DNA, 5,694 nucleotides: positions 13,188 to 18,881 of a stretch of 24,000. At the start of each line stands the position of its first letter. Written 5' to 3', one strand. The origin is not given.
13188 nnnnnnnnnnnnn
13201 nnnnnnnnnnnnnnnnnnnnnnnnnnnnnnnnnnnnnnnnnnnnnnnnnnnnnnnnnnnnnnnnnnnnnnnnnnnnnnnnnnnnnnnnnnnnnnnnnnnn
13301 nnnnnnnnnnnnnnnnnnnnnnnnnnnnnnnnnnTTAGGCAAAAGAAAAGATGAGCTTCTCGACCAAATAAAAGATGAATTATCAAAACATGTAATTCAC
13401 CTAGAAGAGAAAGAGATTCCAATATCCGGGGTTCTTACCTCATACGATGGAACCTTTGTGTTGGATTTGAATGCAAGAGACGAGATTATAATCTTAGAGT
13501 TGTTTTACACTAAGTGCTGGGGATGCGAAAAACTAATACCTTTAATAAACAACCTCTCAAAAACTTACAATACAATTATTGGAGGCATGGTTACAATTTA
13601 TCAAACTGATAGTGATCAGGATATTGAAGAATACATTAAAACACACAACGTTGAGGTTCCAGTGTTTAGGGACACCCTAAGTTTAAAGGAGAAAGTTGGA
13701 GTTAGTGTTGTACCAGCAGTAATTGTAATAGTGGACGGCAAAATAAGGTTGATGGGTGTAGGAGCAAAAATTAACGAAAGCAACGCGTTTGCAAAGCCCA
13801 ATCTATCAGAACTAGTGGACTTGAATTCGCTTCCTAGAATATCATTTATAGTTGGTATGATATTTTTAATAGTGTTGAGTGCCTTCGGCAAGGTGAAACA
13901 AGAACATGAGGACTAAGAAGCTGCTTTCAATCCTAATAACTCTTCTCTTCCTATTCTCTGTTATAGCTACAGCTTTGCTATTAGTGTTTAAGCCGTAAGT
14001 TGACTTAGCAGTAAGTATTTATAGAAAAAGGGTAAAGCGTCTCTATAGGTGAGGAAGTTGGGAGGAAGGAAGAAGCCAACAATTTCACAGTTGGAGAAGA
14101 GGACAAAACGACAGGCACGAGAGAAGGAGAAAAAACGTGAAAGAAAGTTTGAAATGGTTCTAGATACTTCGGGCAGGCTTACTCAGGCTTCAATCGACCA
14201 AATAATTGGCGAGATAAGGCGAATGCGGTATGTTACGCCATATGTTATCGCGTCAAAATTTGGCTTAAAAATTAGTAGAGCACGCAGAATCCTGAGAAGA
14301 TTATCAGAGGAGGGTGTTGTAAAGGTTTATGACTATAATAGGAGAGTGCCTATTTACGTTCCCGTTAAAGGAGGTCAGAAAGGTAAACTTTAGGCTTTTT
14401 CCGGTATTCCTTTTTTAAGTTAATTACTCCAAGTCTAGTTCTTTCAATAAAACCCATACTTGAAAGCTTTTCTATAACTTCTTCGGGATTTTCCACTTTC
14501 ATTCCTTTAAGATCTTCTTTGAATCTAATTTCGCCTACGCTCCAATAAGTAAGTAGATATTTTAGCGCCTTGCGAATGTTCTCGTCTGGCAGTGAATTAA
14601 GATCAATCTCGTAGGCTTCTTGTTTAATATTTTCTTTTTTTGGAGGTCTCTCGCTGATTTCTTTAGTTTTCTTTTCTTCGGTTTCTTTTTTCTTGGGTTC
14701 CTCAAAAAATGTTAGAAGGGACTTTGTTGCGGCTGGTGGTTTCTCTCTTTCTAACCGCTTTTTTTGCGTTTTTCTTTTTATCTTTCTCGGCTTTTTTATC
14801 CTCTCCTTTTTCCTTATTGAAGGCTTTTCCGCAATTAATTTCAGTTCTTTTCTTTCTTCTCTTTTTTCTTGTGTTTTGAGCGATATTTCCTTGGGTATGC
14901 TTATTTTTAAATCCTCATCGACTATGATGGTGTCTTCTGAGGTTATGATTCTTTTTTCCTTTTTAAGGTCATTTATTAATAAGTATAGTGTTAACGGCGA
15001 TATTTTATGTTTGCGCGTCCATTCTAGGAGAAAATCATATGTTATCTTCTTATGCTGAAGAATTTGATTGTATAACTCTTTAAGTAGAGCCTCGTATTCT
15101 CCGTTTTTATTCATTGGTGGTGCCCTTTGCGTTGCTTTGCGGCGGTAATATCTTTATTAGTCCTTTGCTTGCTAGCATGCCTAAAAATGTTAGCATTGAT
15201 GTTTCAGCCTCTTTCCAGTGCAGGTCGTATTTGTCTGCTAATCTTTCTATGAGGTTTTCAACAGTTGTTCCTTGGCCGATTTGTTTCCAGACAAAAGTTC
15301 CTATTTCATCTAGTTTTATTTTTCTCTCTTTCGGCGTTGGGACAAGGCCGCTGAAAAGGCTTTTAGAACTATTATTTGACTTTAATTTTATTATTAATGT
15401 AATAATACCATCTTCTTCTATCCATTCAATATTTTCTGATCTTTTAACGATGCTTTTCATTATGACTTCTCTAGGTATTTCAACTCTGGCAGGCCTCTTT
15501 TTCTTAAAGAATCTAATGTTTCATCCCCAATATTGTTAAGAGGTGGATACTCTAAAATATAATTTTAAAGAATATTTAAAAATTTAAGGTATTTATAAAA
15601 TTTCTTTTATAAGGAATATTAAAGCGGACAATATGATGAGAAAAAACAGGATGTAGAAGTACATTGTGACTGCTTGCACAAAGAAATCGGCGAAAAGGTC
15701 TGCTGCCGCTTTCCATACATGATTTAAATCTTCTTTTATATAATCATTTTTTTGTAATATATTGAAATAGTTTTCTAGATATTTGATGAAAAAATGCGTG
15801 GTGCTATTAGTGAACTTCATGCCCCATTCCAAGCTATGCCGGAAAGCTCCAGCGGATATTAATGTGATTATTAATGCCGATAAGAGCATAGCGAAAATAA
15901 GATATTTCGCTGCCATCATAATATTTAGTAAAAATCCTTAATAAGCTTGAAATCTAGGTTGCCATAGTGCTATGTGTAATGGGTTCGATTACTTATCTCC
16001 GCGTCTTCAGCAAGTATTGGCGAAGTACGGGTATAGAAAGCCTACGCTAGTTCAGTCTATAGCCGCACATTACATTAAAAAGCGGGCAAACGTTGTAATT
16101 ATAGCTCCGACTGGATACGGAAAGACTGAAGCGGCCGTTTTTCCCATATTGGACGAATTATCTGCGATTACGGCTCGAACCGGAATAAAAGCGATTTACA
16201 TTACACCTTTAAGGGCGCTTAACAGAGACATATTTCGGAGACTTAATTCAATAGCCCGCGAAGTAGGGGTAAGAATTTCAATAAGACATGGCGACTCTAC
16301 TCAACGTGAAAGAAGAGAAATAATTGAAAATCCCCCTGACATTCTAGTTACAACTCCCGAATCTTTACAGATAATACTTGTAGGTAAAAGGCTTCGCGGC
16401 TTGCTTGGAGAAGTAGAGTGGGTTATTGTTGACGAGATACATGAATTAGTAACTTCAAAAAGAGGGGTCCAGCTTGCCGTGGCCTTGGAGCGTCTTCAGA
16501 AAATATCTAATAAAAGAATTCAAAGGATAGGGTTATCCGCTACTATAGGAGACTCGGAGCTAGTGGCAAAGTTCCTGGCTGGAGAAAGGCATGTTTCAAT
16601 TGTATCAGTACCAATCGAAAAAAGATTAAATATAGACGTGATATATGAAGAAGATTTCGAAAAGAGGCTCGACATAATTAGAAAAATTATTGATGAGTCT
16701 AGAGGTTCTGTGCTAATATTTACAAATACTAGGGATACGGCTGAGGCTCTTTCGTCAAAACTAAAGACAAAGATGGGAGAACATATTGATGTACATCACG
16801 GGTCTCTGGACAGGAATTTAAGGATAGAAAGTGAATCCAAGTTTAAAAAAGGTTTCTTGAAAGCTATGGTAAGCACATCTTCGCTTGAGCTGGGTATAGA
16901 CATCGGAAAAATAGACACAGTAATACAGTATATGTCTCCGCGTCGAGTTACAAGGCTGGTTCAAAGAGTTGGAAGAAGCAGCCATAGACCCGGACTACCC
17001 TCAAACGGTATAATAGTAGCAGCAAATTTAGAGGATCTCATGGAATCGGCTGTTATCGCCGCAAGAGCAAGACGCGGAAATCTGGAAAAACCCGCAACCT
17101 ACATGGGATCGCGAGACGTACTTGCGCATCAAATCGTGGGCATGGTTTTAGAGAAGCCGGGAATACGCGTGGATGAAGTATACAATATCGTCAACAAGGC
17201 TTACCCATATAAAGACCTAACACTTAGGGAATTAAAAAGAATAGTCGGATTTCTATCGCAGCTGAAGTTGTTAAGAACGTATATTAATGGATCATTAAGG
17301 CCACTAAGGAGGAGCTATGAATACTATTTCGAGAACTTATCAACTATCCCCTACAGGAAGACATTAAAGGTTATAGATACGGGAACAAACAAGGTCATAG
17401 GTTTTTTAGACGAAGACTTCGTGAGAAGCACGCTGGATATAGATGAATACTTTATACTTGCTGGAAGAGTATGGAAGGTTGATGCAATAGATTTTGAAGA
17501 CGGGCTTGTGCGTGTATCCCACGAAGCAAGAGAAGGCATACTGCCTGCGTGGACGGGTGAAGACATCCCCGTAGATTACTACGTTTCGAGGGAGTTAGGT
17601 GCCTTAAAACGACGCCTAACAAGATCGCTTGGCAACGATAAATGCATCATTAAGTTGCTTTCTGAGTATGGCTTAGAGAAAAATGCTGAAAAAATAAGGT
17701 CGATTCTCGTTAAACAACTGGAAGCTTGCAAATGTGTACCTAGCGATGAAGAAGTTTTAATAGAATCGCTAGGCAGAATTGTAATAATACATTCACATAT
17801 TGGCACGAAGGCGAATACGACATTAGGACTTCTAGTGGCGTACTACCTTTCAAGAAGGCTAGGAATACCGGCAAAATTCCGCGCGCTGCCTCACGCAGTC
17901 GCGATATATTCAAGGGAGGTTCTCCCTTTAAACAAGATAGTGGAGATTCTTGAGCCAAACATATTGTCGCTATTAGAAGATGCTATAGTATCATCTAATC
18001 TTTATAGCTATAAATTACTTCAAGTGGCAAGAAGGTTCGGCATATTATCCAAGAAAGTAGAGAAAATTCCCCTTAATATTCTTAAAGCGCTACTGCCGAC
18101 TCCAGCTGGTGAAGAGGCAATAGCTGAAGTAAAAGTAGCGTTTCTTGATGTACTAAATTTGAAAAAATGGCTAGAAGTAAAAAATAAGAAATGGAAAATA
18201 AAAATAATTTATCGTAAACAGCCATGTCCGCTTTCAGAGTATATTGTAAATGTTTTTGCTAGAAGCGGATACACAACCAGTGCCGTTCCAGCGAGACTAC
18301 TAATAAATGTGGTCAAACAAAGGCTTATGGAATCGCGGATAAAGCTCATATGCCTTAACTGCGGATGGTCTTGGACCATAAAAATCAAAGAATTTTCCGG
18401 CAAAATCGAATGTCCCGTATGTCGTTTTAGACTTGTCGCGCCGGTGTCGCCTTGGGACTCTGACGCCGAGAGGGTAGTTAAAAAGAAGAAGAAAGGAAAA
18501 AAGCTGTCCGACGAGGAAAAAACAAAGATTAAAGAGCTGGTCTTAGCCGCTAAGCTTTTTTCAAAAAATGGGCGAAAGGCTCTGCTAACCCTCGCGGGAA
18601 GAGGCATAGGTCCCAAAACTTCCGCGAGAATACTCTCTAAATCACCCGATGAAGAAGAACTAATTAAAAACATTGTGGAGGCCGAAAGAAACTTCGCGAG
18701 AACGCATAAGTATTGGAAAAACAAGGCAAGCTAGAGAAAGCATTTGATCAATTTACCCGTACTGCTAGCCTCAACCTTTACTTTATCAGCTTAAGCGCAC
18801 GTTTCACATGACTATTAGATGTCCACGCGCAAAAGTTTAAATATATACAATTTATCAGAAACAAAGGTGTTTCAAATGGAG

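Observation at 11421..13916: Surface-anchored beta-propeller + CarboxypepD_reg + CWGC-thioredoxin fusion: candidate extracytoplasmic thiol-disulfide system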

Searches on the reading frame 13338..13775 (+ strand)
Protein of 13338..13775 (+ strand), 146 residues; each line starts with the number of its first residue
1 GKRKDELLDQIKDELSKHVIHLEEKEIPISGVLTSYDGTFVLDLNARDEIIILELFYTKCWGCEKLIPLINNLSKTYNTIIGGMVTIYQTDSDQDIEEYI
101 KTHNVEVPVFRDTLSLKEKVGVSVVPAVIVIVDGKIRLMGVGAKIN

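Call 38: search_solved_structures(query=A3, max_evalue=0.01, show_alignments=2)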
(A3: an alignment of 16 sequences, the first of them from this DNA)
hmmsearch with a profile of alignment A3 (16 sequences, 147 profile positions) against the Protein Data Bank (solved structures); distinct sequences matched with E-value up to 0.01: 199 (the best 60 are shown).
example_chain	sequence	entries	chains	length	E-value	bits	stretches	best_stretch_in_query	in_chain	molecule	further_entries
4nmu_A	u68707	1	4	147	5.9e-12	48.6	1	25-145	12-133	Thiol-disulfide oxidoreductase ResA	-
2m72_A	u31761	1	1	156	7.2e-12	48.4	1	24-144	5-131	Uncharacterized thioredoxin-like protein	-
2h1b_A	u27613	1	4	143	1e-11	47.9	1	29-145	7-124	Thiol-disulfide oxidoreductase resA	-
2xbi_A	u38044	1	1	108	1.3e-11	47.5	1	35-91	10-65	THIOREDOXIN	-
2xbq_A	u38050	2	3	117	1.5e-11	47.3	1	35-92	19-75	THIOREDOXIN | THIOREDOXINN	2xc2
1st9_A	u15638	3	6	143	1.9e-11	47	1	29-145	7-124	Thiol-disulfide oxidoreductase resA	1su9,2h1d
3c73_A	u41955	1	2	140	2e-11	46.9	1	29-145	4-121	Thiol-disulfide oxidoreductase resA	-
2f9s_A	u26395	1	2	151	2.3e-11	46.7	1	29-145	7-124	Thiol-disulfide oxidoreductase resA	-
3kcm_A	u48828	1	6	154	3.4e-11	46.2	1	27-145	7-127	Thioredoxin family protein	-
3c71_A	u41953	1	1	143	4.5e-11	45.8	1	29-145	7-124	Thiol-disulfide oxidoreductase resA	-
2l5o_A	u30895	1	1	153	2.8e-10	43.2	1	27-143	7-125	Putative thioredoxin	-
22fj_A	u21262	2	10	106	4e-10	42.7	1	42-92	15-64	Thioredoxin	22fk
4i8b_A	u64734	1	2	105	5.3e-10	42.3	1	42-92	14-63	Thioredoxin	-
3erw_A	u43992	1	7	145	1.2e-09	41.2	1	31-143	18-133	Sporulation thiol-disulfide oxidoreductase A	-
2h19_A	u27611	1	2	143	2.2e-09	40.3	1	29-145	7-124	Thiol-disulfide oxidoreductase resA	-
7djj_A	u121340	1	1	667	9.8e-09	38.2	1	37-143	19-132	Protein SUPPRESSOR OF QUENCHING 1, chloroplastic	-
6gc1_A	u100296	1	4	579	1.8e-08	37.4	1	48-143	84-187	NHL repeat-containing protein 2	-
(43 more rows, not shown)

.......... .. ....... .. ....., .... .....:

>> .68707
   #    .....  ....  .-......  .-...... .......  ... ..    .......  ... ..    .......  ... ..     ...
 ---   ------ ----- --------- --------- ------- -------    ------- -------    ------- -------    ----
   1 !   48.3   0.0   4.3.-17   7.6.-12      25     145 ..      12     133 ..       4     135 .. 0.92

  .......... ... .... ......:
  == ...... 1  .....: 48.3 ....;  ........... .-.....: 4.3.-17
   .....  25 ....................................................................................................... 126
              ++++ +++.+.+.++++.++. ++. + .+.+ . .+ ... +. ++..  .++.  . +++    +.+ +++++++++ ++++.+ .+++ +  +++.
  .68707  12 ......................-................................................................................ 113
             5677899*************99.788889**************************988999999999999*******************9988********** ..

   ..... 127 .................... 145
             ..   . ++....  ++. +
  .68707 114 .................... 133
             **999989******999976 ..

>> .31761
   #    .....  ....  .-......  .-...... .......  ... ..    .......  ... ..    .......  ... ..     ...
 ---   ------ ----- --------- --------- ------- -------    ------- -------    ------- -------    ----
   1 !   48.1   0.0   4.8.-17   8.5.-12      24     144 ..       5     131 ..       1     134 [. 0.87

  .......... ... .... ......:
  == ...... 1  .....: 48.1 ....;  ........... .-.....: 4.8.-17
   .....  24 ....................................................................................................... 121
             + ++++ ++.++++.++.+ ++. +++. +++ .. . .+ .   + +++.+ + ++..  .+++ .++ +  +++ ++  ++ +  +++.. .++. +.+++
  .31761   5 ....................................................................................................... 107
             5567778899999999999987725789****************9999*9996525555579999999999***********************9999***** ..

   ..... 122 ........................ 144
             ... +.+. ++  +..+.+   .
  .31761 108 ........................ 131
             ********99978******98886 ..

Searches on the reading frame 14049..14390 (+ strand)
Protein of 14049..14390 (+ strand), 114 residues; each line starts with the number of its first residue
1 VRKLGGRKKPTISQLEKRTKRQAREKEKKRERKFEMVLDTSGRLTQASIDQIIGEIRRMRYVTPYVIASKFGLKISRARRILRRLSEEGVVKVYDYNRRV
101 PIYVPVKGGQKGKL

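Call 3: search_protein_families(library=pfam, proteins=[window:14049-14390:+], max_evalue=1)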
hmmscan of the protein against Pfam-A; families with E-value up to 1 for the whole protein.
window:14049-14390:+ (114 aa): 13 families
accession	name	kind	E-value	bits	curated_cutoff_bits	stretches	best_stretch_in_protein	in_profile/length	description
PF03297.21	Ribosomal_S25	-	1.5e-15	57.7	28.8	1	17-104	12-99/101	S25 ribosomal protein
PF11955.13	PORR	-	0.001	18.6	22.3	1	8-72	163-227/326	Plant organelle RNA recognition domain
PF24101.1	eWH_GTF3C1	-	0.0013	18.9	30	1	27-58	73-104/110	GTF3C1, extended winged-helix domain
PF13412.12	HTH_24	-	0.0043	17.1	21.9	1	67-92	23-48/48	Winged helix-turn-helix DNA-binding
PF01978.25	TrmB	-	0.0045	17.3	25.6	1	63-106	24-65/68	Sugar-specific transcriptional regulator TrmB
PF04157.22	EAP30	-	0.022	14.9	26.8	1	47-91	171-215/219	EAP30/Vps36 family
PF09339.16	HTH_IclR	-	0.032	14.5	22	1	67-92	24-49/52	IclR helix-turn-helix domain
PF13545.12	HTH_Crp_2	-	0.034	14.5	27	1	63-95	24-56/70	Crp-like helix-turn-helix domain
PF12802.13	MarR_2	-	0.036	14.7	27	1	51-92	9-51/61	MarR family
PF13094.11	CENP-Q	-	0.046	14.3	28.5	1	10-46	64-99/162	CENP-Q, a CENPA-CAD centromere complex subunit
PF21984.2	DnaD_N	-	0.092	13.4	27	1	58-97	32-71/101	DnaD N-terminal domain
PF13384.12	HTH_23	-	0.096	13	24.6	1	62-90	18-46/50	Homeodomain-like domain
PF19493.4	Trypco1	-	0.17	12.9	24.6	1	20-76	24-74/98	Trypsin-co-occurring domain 1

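Call 4: search_protein_families(library=ncbifam, proteins=[window:14049-14390:+], max_evalue=1)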
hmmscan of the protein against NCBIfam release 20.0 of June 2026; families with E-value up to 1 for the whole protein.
window:14049-14390:+ (114 aa): 6 families
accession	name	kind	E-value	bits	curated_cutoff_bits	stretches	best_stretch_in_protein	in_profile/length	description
NF006813.0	PRK09334.1-3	equivalog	5.8e-26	90.7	83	1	19-107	4-94/97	30S ribosomal protein S25e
NF006815.0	PRK09334.1-5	equivalog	3.3e-17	63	235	1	4-111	1-112/118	30S ribosomal protein S25e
NF006812.0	PRK09334.1-2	equivalog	4.1e-16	59.4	171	1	5-104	2-106/109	30S ribosomal protein S25e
NF006814.0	PRK09334.1-4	equivalog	5.3e-15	56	128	1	5-104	2-107/110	30S ribosomal protein S25e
NF047585.2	LIC10012_fam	equivalog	0.085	11.4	400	1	18-98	243-324/513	LIC10012 family protein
NF004910.0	PRK06266.1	equivalog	0.094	11.9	180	1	50-98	32-77/185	transcription initiation factor E subunit alpha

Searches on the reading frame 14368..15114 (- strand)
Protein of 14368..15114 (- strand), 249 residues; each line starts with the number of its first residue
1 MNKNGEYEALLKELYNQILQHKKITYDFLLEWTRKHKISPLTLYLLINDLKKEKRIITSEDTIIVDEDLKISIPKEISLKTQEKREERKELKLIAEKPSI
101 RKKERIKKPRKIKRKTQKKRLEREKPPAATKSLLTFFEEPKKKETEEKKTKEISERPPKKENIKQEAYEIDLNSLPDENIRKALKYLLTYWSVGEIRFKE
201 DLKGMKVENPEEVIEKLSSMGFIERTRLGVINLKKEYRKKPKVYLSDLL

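Call 3: search_protein_families(library=pfam, proteins=[window:14368-15114:-], max_evalue=1)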
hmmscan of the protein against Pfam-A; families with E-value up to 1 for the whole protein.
window:14368-15114:- (249 aa): 2 families
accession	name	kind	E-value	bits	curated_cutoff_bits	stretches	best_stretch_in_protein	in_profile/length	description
PF22511.2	PBP2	-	9.5e-16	57.7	27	1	177-239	2-63/63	PolB1 Binding Protein 2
PF11217.13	DUF3013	-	0.15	12.4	25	1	11-68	6-61/160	Protein of unknown function (DUF3013)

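Call 4: search_protein_families(library=ncbifam, proteins=[window:14368-15114:-], max_evalue=1)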
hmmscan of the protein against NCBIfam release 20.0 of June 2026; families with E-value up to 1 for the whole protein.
window:14368-15114:- (249 aa): 0 families

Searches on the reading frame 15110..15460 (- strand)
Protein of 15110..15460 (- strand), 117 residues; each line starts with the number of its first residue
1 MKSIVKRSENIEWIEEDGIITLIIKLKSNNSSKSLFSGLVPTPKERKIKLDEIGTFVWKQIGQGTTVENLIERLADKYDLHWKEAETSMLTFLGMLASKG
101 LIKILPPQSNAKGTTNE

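Call 3: search_protein_families(library=pfam, proteins=[window:15110-15460:-], max_evalue=1)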
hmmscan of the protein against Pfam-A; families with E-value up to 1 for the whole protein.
window:15110-15460:- (117 aa): 2 families
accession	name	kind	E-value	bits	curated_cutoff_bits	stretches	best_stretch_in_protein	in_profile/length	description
PF05402.18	PqqD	-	3.1e-12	47.1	23.4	1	45-102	10-67/67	Coenzyme PQQ synthesis protein D (PqqD)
PF03965.22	Penicillinase_R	-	0.051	14.4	22.6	1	55-103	10-52/115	Penicillinase repressor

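Call 4: search_protein_families(library=ncbifam, proteins=[window:15110-15460:-], max_evalue=1)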
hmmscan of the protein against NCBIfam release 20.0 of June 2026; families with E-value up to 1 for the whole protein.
window:15110-15460:- (117 aa): 7 families
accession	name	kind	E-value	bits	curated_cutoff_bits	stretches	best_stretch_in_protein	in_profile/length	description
NF033536.1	lasso_PqqD_Bac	exception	3.2e-09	36.8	80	1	49-104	33-88/88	lasso peptide biosynthesis PqqD family chaperone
TIGR04302.1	geo_PqqD_fam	equivalog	0.00013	22.3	100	1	5-103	4-101/102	GeoRSP system PqqD family peptide chaperone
TIGR04248.1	SCM_PqqD_rel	equivalog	0.00015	21.9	100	1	49-102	28-81/84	SynChlorMet cassette protein ScmD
NF050069.2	PqqD_rel_WgkC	exception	0.00051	20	110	1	49-97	33-81/103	PqqD family peptide maturation chaperone WgkC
TIGR03859.1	PQQ_PqqD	equivalog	0.0013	18.6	46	1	45-102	24-80/81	pyrroloquinoline quinone biosynthesis peptide chaperone PqqD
NF033530.1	lasso_PqqD_Strm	exception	0.017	15.3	70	1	49-102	25-78/78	lasso peptide biosynthesis PqqD family chaperone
TIGR04353.1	PqqD_rel_X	equivalog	0.16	12.9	35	1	65-103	35-74/74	HPr-rel-A system PqqD family peptide chaperone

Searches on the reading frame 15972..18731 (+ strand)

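Call 52: search_protein_families(library=pfam, proteins=[window:15972-18731:+], max_evalue=0.001)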
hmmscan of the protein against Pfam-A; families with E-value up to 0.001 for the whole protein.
window:15972-18731:+ (920 aa): 6 families
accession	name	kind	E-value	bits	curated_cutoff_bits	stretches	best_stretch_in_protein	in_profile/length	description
PF00270.35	DEAD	-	2.2e-37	128.8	26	1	26-193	2-161/167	DEAD/DEAH box helicase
PF00271.37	Helicase_C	-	2.8e-23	82.7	23.5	1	233-336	3-106/110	Helicase conserved C-terminal domain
PF08494.16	DEAD_assoc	-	3e-19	70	23.5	1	589-755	1-191/191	DEAD/H associated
PF19306.5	WH_Lhr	-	9.6e-15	54.8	27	1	366-519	3-164/168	Large helicase-related protein, winged helix domain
PF04851.21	ResIII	-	3.4e-10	40.5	22.5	1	27-192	12-162/164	Type III restriction enzyme, res subunit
PF22590.2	Cas3-like_C_2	-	1.7e-05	25.4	27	1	245-336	3-101/106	CRISPR-associated nuclease/helicase Cas3, C-terminal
